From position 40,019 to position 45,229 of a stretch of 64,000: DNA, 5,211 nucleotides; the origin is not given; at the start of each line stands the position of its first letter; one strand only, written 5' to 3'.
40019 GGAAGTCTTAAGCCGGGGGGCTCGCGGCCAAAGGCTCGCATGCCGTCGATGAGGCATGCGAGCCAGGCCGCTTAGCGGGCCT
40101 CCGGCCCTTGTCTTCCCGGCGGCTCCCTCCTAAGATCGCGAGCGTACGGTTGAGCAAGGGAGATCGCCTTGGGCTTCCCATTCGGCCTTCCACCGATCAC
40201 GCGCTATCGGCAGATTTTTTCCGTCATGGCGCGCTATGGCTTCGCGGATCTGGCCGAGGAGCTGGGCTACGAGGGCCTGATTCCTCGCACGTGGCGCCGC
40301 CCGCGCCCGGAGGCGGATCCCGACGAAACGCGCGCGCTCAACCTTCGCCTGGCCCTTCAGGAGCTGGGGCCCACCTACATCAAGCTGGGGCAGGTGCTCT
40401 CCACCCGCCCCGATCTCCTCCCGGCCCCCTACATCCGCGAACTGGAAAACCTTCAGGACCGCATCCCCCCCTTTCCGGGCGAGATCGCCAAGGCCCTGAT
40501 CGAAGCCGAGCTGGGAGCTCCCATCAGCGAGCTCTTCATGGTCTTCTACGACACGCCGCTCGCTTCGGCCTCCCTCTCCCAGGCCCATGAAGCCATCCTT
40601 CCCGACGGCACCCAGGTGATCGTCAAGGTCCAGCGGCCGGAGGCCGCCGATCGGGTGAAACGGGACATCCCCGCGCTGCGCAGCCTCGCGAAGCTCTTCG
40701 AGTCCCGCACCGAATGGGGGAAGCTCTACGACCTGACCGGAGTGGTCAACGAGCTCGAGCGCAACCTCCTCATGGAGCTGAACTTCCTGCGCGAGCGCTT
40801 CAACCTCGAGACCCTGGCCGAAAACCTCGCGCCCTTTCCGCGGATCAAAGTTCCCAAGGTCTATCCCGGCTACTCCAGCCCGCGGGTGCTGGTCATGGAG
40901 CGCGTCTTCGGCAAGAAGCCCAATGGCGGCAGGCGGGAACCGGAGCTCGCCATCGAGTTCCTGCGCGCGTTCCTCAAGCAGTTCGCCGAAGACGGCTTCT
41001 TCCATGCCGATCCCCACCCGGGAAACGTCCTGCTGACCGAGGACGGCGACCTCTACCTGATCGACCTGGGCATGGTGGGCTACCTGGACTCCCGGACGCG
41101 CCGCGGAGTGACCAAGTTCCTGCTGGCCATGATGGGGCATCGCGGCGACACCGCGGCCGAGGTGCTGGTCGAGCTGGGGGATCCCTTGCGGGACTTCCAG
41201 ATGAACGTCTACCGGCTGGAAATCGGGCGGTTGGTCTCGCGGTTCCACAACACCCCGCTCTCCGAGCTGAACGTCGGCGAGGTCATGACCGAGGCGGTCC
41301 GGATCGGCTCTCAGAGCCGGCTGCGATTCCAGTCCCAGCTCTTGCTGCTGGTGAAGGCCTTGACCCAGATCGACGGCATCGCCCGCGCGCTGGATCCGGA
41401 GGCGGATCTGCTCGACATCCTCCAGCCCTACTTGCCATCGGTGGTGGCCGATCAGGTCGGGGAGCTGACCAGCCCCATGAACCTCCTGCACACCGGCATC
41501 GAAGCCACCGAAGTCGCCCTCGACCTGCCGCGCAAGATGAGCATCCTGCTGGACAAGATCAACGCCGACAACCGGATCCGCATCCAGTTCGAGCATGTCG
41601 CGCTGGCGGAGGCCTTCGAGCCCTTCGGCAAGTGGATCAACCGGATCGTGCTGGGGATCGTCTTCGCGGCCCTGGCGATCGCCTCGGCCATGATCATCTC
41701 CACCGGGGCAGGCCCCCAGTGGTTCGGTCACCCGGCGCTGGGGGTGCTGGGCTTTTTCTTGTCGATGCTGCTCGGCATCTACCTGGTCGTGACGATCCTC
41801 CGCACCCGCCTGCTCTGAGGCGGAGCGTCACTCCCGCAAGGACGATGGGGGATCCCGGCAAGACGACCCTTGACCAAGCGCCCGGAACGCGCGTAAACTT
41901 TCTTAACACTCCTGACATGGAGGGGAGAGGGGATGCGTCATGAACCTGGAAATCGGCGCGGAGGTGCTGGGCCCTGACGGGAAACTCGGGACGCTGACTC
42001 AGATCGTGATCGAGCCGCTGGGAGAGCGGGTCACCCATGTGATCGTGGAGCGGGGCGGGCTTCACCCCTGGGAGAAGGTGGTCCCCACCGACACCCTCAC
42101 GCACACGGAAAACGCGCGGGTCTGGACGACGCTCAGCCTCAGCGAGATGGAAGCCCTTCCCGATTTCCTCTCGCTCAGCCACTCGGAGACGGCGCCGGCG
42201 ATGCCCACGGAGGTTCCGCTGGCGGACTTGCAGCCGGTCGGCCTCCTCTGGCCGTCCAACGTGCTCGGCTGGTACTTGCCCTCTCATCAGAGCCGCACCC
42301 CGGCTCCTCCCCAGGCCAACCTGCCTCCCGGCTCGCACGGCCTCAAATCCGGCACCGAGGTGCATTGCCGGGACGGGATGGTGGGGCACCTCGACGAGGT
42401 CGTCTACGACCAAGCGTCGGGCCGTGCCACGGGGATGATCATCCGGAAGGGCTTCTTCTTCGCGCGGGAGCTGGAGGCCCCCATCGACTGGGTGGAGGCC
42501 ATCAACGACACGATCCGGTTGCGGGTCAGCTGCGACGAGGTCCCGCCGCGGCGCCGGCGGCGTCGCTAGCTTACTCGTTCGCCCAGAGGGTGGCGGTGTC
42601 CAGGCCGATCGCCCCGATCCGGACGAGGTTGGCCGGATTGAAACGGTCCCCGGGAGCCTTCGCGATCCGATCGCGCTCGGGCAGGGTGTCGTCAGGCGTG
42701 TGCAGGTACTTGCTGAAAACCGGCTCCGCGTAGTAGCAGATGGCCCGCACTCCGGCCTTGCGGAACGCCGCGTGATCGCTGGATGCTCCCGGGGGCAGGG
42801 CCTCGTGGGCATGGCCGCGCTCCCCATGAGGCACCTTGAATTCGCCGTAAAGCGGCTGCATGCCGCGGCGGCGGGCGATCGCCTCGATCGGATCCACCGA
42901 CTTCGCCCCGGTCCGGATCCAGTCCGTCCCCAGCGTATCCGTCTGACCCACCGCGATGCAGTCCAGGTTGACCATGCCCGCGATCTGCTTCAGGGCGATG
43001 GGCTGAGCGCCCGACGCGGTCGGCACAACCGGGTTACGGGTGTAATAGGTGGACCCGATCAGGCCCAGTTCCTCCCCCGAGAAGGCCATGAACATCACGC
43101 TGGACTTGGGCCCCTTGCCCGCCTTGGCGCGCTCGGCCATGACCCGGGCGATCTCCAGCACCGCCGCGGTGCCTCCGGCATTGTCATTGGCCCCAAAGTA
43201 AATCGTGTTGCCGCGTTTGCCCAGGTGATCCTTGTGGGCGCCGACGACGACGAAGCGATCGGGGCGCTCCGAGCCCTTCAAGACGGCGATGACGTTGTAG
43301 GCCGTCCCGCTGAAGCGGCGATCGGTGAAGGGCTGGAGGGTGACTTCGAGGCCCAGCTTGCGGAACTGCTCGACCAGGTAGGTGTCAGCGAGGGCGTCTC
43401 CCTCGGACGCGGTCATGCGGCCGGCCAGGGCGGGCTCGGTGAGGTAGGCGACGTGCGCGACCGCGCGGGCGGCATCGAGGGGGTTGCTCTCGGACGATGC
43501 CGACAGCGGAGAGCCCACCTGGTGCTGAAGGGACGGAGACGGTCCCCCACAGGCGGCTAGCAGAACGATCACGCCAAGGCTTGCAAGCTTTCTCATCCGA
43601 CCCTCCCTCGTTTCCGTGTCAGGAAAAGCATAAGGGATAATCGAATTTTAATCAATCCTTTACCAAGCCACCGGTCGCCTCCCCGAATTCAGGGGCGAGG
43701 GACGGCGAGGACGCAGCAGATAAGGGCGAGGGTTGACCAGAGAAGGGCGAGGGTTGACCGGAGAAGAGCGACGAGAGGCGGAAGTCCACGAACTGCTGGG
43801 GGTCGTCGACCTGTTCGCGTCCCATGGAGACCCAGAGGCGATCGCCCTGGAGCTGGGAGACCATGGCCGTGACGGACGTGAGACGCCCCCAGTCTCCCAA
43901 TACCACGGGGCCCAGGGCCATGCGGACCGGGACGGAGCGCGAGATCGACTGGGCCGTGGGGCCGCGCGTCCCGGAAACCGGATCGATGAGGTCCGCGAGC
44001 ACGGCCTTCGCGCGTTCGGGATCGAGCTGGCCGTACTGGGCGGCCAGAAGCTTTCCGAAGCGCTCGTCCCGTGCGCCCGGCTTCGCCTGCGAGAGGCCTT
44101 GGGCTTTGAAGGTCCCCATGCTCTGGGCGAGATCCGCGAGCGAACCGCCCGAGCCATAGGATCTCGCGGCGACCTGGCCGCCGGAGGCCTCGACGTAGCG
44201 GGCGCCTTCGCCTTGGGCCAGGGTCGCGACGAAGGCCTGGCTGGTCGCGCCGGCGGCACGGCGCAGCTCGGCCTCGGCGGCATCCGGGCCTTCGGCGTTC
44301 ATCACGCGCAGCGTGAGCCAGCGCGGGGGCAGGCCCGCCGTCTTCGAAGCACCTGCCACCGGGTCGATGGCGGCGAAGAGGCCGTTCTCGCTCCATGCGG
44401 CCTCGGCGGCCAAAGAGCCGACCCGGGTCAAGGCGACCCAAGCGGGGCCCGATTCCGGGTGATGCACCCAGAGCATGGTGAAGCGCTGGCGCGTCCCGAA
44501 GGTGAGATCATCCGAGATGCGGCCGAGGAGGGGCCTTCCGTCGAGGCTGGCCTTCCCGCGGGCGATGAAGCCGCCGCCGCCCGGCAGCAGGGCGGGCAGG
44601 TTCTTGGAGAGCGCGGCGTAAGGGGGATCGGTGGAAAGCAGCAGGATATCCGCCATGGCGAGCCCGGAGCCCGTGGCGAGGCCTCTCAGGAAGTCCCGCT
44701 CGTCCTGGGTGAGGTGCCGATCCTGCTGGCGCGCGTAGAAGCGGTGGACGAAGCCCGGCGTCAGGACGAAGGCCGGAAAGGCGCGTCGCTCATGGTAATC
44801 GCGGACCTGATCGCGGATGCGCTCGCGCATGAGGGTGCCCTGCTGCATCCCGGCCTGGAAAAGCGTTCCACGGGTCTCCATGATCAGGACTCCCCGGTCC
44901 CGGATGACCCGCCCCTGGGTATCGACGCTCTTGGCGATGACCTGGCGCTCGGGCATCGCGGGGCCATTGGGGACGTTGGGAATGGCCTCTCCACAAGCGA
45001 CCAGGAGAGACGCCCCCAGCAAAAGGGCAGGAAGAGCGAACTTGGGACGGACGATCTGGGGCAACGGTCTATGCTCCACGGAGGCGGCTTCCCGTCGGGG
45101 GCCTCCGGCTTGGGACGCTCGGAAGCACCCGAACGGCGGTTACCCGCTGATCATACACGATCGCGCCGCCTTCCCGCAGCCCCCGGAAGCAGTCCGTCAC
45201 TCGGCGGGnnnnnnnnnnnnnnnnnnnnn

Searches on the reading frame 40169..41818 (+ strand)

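Call 37: search_protein_families(library=pfam, proteins=[window:40169-41818:+], max_evalue=0.001)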
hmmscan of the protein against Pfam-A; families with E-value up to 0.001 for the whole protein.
window:40169-41818:+ (549 aa): 2 families
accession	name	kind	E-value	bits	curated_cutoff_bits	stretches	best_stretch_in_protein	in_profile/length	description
PF03109.22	ABC1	-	8.2e-63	212.2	22.9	1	95-323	2-234/244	ABC1 atypical kinase-like domain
PF01636.29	APH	-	2e-05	24.9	23.2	1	257-305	147-199/239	Phosphotransferase enzyme family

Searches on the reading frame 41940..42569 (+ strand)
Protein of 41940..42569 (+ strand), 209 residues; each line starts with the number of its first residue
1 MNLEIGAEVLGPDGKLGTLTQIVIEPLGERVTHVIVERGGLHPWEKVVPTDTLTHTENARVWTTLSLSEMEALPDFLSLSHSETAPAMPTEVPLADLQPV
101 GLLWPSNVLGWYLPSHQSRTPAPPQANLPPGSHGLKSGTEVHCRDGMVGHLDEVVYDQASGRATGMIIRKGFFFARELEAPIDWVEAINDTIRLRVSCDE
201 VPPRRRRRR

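Call 37: search_protein_families(library=pfam, proteins=[window:41940-42569:+], max_evalue=0.001)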
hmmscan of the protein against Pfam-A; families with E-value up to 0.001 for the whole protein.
window:41940-42569:+ (209 aa): 1 family
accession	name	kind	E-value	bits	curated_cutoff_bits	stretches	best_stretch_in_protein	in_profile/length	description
PF05239.21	PRC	-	1e-07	32.3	21.2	0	148-195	22-72/78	PRC-barrel domain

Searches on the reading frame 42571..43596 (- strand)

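Call 3: search_protein_families(library=pfam, proteins=[window:42571-43596:-], max_evalue=0.01)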
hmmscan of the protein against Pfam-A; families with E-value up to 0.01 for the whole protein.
window:42571-43596:- (341 aa): 2 families
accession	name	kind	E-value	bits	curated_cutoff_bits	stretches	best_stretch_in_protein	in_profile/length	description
PF04389.22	Peptidase_M28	-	9.2e-33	114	21.3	1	101-306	1-175/193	Peptidase family M28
PF05450.20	Nicastrin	-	6.7e-06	26.3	25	1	116-219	3-103/218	Nicastrin large lobe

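Call 4: search_protein_families(library=ncbifam, proteins=[window:42571-43596:-], max_evalue=0.01)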
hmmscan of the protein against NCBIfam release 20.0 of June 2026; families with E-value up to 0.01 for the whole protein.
window:42571-43596:- (341 aa): 4 families
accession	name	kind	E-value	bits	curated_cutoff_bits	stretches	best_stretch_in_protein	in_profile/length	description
NF045908.1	AminopepLapALeg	equivalog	1.7e-09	37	600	1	108-186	199-270/396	aminopeptidase LapA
NF007568.0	PRK10199.1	equivalog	1.4e-07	31.1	298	1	30-187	21-187/346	aminopeptidase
NF006771.0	PRK09290.1-5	subfamily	6e-05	21.7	399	1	59-177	28-128/413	allantoate amidohydrolase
NF058540.1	Ncarbamyl_ErtE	equivalog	0.0089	14.6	520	0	48-171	19-128/418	N-carbamyl-l-glutamate amidohydrolase ErtE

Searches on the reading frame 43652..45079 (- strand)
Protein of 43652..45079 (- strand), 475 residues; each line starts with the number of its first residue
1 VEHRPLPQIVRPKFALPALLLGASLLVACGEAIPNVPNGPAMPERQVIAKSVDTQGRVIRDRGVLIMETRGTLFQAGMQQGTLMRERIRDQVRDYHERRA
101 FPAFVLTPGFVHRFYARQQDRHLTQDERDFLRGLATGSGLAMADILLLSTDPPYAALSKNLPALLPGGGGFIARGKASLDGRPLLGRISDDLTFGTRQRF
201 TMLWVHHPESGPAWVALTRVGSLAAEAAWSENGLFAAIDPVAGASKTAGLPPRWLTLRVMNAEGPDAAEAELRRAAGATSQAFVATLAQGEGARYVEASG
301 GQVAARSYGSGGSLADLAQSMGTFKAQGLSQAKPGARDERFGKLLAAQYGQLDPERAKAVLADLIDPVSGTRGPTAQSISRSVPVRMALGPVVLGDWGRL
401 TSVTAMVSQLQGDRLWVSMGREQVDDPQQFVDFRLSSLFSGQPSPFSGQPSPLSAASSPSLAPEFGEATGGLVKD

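Call 3: search_protein_families(library=pfam, proteins=[window:43652-45079:-], max_evalue=0.01)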
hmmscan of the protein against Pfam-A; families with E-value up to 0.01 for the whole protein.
window:43652-45079:- (475 aa): 0 families

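Call 4: search_protein_families(library=ncbifam, proteins=[window:43652-45079:-], max_evalue=0.01)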
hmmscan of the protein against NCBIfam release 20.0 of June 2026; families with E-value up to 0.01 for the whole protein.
window:43652-45079:- (475 aa): 1 family
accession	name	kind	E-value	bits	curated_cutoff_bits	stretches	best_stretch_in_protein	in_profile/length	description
NF040521.1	C45_proenzyme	subfamily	1.1e-19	70.9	85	1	70-369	1-282/313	C45 family autoproteolytic acyltransferase/hydrolase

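Call 36: search_protein_families(library=padloc, proteins=[window:43652-45079:-], max_evalue=0.01)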
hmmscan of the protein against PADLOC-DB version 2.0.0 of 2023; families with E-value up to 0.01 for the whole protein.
window:43652-45079:- (475 aa): 0 families
